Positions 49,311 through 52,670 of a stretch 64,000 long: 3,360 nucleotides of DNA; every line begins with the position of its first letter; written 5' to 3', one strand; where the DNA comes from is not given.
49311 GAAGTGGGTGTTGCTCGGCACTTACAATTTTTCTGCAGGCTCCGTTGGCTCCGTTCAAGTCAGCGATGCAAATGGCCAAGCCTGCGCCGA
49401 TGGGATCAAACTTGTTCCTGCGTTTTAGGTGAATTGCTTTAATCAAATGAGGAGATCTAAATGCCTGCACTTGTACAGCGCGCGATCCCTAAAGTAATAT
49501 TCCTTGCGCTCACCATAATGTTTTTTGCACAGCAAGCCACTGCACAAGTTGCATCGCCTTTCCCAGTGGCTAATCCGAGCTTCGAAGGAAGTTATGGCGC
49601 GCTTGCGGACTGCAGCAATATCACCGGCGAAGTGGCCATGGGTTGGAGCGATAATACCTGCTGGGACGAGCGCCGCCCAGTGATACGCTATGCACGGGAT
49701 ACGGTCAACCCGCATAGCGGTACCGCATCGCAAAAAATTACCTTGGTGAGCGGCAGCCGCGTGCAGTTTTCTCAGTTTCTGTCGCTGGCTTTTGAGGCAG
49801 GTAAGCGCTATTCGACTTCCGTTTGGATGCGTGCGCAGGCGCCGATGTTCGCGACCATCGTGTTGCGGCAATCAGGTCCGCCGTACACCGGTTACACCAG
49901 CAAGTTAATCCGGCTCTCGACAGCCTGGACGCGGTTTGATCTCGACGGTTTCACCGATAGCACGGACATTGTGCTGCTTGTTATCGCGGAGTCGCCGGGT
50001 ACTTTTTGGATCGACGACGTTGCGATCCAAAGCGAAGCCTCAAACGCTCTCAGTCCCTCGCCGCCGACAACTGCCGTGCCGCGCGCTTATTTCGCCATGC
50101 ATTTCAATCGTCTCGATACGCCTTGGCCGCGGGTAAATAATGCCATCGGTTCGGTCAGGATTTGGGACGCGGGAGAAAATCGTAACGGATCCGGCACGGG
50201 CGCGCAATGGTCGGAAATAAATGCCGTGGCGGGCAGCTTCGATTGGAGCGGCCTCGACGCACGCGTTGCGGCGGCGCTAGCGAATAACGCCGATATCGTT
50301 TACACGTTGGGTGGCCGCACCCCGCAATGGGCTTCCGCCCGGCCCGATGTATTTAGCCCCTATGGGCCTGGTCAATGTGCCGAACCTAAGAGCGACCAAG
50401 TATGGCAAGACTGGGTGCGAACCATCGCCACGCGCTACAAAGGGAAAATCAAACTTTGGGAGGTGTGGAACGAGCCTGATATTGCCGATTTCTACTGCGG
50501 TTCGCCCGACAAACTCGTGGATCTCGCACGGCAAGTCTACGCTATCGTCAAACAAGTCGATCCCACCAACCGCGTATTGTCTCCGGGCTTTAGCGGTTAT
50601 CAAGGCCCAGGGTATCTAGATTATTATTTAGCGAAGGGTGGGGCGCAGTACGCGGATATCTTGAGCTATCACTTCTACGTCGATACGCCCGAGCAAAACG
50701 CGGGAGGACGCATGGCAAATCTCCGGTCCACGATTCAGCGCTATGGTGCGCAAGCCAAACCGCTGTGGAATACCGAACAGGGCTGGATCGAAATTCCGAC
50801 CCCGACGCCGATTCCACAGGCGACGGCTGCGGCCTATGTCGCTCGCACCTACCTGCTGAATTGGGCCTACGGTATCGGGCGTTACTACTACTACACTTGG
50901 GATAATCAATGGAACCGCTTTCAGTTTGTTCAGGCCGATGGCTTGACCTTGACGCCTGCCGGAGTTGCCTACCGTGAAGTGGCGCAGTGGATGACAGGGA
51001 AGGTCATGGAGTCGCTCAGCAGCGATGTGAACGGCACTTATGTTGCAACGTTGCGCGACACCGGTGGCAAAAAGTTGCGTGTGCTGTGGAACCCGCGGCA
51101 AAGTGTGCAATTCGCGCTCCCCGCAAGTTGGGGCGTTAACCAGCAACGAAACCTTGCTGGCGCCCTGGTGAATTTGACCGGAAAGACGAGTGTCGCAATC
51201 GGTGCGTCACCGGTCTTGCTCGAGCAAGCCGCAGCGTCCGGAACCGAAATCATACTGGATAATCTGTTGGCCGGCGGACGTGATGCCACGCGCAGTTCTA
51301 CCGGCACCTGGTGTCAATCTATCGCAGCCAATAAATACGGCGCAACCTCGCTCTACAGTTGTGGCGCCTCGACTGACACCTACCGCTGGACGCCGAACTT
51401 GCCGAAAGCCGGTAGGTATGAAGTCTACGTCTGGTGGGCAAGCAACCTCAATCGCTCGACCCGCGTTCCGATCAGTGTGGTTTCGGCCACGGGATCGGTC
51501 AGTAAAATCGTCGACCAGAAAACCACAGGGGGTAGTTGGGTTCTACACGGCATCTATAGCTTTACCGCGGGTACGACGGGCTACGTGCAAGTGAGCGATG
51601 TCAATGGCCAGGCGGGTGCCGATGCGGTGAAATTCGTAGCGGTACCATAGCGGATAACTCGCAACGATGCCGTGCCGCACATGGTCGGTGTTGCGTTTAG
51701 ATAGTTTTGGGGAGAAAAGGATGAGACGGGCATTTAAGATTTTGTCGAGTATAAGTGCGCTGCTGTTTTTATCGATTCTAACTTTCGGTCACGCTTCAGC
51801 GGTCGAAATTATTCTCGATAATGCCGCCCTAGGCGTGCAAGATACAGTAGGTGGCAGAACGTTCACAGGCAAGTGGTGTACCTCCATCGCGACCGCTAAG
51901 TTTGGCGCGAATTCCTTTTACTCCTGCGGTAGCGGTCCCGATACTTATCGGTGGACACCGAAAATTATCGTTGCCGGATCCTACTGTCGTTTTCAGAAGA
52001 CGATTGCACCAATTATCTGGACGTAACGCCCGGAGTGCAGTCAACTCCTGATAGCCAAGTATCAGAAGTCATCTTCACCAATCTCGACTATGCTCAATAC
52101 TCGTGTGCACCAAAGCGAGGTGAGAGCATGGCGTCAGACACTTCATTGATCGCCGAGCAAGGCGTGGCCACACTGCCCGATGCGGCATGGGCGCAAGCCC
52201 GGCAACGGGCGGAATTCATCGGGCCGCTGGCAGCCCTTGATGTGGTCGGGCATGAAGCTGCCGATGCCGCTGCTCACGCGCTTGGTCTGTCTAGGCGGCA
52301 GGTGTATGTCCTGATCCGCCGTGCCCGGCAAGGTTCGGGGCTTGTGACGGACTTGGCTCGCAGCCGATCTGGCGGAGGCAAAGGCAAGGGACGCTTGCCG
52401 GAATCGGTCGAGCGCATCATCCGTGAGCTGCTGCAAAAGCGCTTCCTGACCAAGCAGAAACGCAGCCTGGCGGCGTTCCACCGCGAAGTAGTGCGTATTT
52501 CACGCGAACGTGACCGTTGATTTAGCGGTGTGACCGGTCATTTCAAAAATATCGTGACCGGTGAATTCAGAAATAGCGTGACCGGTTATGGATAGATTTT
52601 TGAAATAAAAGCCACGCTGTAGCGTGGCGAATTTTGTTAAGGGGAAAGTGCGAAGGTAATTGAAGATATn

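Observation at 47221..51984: Tandem family of secreted proteins sharing an unexplained ~125-aa C-terminal module on heterogeneous catalytic heads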

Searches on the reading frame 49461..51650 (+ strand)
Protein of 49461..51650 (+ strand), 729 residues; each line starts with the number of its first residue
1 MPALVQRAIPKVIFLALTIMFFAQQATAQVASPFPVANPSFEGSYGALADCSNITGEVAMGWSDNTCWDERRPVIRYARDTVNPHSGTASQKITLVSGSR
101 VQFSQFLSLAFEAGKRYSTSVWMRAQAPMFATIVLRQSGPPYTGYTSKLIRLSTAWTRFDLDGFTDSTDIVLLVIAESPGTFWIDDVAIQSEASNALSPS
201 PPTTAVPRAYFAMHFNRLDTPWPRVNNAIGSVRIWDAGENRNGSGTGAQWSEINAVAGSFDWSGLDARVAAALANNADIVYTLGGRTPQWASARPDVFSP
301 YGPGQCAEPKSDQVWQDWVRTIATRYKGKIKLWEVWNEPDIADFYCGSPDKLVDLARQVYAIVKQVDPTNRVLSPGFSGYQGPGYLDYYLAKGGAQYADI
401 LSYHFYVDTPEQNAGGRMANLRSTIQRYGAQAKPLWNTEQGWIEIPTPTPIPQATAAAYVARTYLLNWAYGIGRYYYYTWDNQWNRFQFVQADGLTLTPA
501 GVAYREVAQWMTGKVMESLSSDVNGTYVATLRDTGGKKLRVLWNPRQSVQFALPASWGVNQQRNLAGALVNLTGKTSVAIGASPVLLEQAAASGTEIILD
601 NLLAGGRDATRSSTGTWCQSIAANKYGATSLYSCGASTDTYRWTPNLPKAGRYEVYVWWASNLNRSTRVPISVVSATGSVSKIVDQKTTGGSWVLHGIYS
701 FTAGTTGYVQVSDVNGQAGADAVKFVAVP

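Call 3: search_protein_families(library=pfam, proteins=[window:49461-51650:+], max_evalue=0.01)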
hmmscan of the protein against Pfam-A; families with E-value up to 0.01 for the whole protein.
window:49461-51650:+ (729 aa): 7 families
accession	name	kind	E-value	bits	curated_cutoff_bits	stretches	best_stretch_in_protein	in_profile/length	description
PF25275.1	Golvesin_C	-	2.7e-26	92.6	31.6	1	610-726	10-131/132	Golvesin C-terminal domain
PF11790.14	Glyco_hydro_cc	-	4.3e-08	33.5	21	1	313-504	49-237/237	Glycosyl hydrolase catalytic core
PF00331.26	Glyco_hydro_10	-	1e-06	28.7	22.1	1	249-339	46-129/311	Glycosyl hydrolase family 10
PF00150.24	Cellulase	-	4.7e-05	23.4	23.5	1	301-441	91-237/272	Cellulase (glycosyl hydrolase family 5)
PF02449.21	Glyco_hydro_42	-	0.00029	20.7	21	0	249-346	33-147/376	Beta-galactosidase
PF01229.23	Glyco_hydro_39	-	0.00031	20.1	26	1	304-420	116-237/472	Glycosyl hydrolases family 39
PF02018.23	CBM_4_9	-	0.0026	18.6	25.9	1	79-165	29-117/136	Carbohydrate binding domain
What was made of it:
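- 49695..49955 (+): P2 N-terminal CBM_4_9-like region (below the Pfam threshold). PF02018 E 0.0026, 18.6 bits against a cut-off of 25.9 (call 3).
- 50205..50972 (+): P2 (beta/alpha)8 clan GH-A catalytic domain. Glyco_hydro_cc 4e-8, GH10 1e-6, GH5 5e-5, GH39 3e-4 (call 3).
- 51240..51647 (+): Golvesin_C module copy 3 (C-terminal in P2). Pfam E 2.7e-26 (call 3).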

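Call 4: search_protein_families(library=ncbifam, proteins=[window:49461-51650:+], max_evalue=0.01)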
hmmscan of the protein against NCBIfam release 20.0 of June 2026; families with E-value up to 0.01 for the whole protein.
window:49461-51650:+ (729 aa): 0 families

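Call 29: search_solved_structures(query=window:49461-51230:+, max_evalue=1)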
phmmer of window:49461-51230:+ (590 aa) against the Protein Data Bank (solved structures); distinct sequences matched with E-value up to 1: 60.
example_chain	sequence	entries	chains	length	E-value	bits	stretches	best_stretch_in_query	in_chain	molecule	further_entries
4zn2_A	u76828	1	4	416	4.5e-09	38.2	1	249-482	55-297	PslG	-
5bx9_A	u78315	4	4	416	4.5e-09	38.2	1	249-482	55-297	PslG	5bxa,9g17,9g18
6uqj_A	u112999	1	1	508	1.4e-06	30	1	260-406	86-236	Beta-xylosidase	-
5jvk_A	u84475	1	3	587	2e-06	29.5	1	328-483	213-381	Uncharacterized protein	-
4w8l_A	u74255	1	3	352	6.5e-06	27.8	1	251-339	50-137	Endo-1,4-beta-xylanase C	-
5mrj_A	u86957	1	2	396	2.5e-05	25.9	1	248-338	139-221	Beta-xylanase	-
5z3k_A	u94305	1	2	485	4e-05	25.2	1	249-448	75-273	glucosidase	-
1uqy_A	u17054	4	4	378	0.0003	22.3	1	249-341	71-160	ENDOXYLANASE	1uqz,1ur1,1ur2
2cnc_A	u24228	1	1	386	0.00031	22.3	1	249-341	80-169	ENDOXYLANASE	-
5u22_A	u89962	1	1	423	0.0006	21.3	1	333-404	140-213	N2152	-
1ta3_B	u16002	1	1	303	0.00095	20.7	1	248-339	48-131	Endo-1,4-beta-xylanase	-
1gui_A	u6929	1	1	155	0.0012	20.3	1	100-189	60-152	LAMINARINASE 16A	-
2bs9_A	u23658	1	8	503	0.0015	20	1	265-407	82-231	BETA-XYLOSIDASE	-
1w91_A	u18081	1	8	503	0.0015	20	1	265-407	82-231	BETA-XYLOSIDASE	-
8uwt_A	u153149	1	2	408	0.0028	19.1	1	332-426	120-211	Possible beta-xylosidase diverged, family 5/39 of glycosyl hydrolases and alpha-amylase C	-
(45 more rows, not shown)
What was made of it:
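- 49695..49955 (+): 1gui CBM4 E 0.0012 (call 29).
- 50205..50972 (+): Best solved relative is PslG, 4.5e-9 (call 29).
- The best solved relative of the P2 head is PslG, an enzyme that acts on the producer's own exopolysaccharide (call 29).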

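Call 48: find_encoding_contigs(protein=window:49461-51650:+, flank=3000, max_places=4)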
Protein window:49461-51650:+ (729 aa): no gene with exactly this product is on record in the collection.
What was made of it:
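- Tried and rejected: An exact-sequence look-up of P2 found nothing on record (call 48).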

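Call 49: find_homologous_proteins(query=window:49461-51230:+, max_evalue=1e-10)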
Query window:49461-51230:+ (590 aa): 244 proteins with E <= 1e-10 among 8000 candidates; the best 120 are listed.
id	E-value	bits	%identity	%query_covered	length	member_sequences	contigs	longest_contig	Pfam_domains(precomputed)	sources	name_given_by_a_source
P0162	0.0e+0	1239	89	100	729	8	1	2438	PF00331.27,PF25275.2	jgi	jgi:hypothetical protein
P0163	0.0e+0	1031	75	99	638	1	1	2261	PF00331.27,PF11790.15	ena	-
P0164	0.0e+0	1014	72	99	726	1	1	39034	PF00331.27,PF25275.2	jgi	jgi:Glycosyl hydrolase catalytic core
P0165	8.0e-297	1003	71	100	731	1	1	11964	PF25275.2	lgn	-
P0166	4.2e-280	948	68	100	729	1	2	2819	PF11790.15,PF25275.2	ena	-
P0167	3.3e-278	942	67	99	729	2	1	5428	PF00331.27,PF25275.2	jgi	jgi:hypothetical protein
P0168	1.6e-277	940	68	98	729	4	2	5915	PF11790.15,PF25275.2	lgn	-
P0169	4.6e-273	925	67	97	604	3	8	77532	PF11790.15,PF02449.22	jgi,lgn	jgi:Beta-galactosidase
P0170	3.5e-259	879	63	97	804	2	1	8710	-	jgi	jgi:hypothetical protein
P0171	4.5e-252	856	62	98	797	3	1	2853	-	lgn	-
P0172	4.9e-249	846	62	97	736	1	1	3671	PF25275.2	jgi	jgi:hypothetical protein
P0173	7.8e-245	832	60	98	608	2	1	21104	PF02018.24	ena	-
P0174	1.2e-243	828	62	96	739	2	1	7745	PF11790.15,PF25275.2,PF02018.24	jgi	jgi:hypothetical protein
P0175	7.3e-243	825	62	96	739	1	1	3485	PF00150.25,PF11790.15,PF25275.2,PF02018.24,PF02449.22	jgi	jgi:Cellulase (glycosyl hydrolase family 5)/Carbohydrate binding domain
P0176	1.2e-241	821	59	98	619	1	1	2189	PF02018.24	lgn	-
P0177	4.0e-241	820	62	95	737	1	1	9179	PF00331.27,PF25275.2,PF02018.24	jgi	jgi:Carbohydrate binding domain/Cellulase (glycosyl hydrolase family 5)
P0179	9.6e-239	812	59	100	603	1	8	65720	PF02018.24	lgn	-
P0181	8.1e-223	759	57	95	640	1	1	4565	PF11790.15,PF02018.24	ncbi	-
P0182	5.3e-219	746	55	96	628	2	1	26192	PF00150.25,PF11790.15,PF01229.23,PF02018.24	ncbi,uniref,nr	ncbi:carbohydrate binding domain-containing protein [Salinibacterium sp.]|uniref:carbohydrate bindin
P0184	6.6e-215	733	54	95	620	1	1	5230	PF00150.25,PF11790.15,PF02018.24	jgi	jgi:Cellulase (glycosyl hydrolase family 5)/Carbohydrate binding domain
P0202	4.7e-166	572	48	98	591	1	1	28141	PF02018.24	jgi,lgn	jgi:hypothetical protein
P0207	6.7e-156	538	44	98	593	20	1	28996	PF02018.24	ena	-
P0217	4.9e-143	496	44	97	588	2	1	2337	PF02018.24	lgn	-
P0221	3.7e-134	466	43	95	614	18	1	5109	PF02018.24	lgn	-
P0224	3.8e-126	440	41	95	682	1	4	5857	PF02018.24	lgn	-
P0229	1.2e-115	405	33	99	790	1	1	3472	PF02018.24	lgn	-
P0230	9.3e-115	402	38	93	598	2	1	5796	PF02018.24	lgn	-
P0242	6.1e-100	353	34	92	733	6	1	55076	PF00150.25,PF01229.23,PF02018.24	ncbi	-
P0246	4.7e-98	347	34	98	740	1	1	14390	PF11790.15,PF02018.24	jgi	jgi:hypothetical protein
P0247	1.2e-94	336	36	98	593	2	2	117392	PF01229.23,PF02018.24,PF02449.22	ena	-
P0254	1.3e-84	303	34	85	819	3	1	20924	PF01229.23,PF02018.24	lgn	-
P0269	1.6e-77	279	32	91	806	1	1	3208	PF02018.24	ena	-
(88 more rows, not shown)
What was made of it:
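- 49461..51650 (+): P2 gene (729 aa): signal peptide, weak CBM4/9-like sandwich, clan GH-A (PslG/GH39-like) glycosidase, Golvesin_C. Orthologues at 60-89% identity have the same architecture (call 49).
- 49695..49955 (+): PF02018 is precomputed on several homologues (call 49).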

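Call 50: find_encoding_contigs(protein=P0164, flank=10000, max_places=2)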
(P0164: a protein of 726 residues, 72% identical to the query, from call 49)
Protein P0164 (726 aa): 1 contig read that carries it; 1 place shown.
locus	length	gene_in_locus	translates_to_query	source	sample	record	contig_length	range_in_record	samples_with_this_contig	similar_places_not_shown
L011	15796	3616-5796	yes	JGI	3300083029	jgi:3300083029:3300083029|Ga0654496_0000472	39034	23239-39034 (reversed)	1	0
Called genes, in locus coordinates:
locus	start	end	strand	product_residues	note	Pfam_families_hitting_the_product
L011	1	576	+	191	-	?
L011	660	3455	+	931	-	PF15902:Sortilin-Vps10 (faint), PF02012:BNR (faint), PF25275:Golvesin_C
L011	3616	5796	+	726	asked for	PF00331:Glyco_hydro_10 (weak), PF25275:Golvesin_C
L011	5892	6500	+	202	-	PF13229:Beta_helix (weak)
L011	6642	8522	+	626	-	PF25275:Golvesin_C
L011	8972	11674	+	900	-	PF10282:Lactonase, PF21783:YNCE (faint)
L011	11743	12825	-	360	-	PF00378:ECH_1, PF16113:ECH_2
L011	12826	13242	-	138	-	PF01575:MaoC_dehydratas, PF13452:FAS1_DH_region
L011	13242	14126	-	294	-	PF02826:2-Hacid_dh_C (weak), PF03446:NAD_binding_2, PF03807:F420_oxidored, PF14833:NAD_binding_11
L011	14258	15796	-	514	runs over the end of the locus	PF00171:Aldedh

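Call 51: find_encoding_contigs(protein=P0165, flank=10000, max_places=2)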
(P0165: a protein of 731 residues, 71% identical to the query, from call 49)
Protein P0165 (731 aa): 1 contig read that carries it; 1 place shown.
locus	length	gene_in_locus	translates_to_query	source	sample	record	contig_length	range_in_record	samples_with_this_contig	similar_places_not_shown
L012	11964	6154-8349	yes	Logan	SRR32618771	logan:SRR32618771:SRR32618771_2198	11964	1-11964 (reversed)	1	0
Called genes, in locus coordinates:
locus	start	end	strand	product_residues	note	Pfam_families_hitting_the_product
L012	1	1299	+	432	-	?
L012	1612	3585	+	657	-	-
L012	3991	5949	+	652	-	PF00082:Peptidase_S8 (weak)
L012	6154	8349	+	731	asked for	PF25275:Golvesin_C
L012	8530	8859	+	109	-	PF14200:RicinB_lectin_2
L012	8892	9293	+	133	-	PF00150:Cellulase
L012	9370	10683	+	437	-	PF00034:Cytochrom_C (faint), PF03150:CCP_MauG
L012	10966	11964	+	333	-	?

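Call 52: search_protein_families(library=pfam, proteins=[L011:1-576:+, L011:660-3455:+, L011:5892-6500:+, L011:6642-8522:+, L011:8972-11674:+], max_evalue=0.001)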
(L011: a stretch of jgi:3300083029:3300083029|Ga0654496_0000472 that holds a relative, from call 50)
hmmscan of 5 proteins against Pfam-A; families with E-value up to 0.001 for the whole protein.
L011:1-576:+ (191 aa): 1 family
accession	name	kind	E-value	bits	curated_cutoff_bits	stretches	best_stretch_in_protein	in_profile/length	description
PF25275.1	Golvesin_C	-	9.1e-29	100.6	31.6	1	72-188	10-131/132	Golvesin C-terminal domain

L011:660-3455:+ (931 aa): 3 families
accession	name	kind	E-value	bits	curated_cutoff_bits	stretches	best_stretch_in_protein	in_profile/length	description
PF25275.1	Golvesin_C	-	1.4e-25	90.4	31.6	1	811-928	9-131/132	Golvesin C-terminal domain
PF15902.12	Sortilin-Vps10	-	8.7e-19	68.1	33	0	117-228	9-113/446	Sortilin, neurotensin receptor 3,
PF02012.26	BNR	-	5.2e-08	32.2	27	0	275-286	1-12/12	BNR/Asp-box repeat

L011:5892-6500:+ (202 aa): 3 families
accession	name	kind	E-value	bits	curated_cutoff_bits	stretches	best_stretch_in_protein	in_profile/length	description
PF17161.10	DUF5123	-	4.5e-07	31.4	35.1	1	86-191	1-102/113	Domain of unknown function (DUF5123)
PF13229.12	Beta_helix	-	3.4e-06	27.2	25.9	1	44-119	94-158/158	Right handed beta helix region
PF05048.19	NosD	-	8.1e-05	22.6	23.6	1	53-137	107-190/212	Periplasmic copper-binding protein (NosD)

L011:6642-8522:+ (626 aa): 1 family
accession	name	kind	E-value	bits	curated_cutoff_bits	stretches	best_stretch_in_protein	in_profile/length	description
PF25275.1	Golvesin_C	-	4.4e-23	82.2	31.6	1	51-170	7-131/132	Golvesin C-terminal domain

L011:8972-11674:+ (900 aa): 3 families
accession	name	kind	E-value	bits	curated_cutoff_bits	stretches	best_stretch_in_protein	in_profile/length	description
PF10282.15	Lactonase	-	3.8e-12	46.5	21.7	1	59-228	36-208/344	Lactonase, 7-bladed beta-propeller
PF21783.3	YNCE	-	4.5e-09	36.5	27.1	0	62-135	30-103/339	YNCE-like beta-propeller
PF25174.1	Beta-prop_THOC3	-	0.00031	20.3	305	0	149-194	81-125/272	THOC3 beta-propeller domain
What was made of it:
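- L011 has four Golvesin_C proteins in tandem, one of them a P2 orthologue (calls 50, 52).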

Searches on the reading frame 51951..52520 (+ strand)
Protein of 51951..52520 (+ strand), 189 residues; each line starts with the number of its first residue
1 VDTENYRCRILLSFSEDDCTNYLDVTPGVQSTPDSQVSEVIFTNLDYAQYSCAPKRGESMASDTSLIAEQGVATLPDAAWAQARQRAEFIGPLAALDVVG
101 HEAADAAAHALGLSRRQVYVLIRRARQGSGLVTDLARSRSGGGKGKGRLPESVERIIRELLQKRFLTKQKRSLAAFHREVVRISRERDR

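Call 28: search_protein_families(library=pfam, proteins=[window:51951-52520:+], max_evalue=0.001)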
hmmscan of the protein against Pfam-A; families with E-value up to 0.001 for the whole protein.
window:51951-52520:+ (189 aa): 2 families
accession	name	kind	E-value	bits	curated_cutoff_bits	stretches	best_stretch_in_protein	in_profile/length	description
PF13551.12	HTH_29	-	0.00012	22.5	28.1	1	105-154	16-63/64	Winged helix-turn helix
PF13518.12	HTH_28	-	0.00012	22.5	25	1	100-128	12-40/52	Helix-turn-helix domain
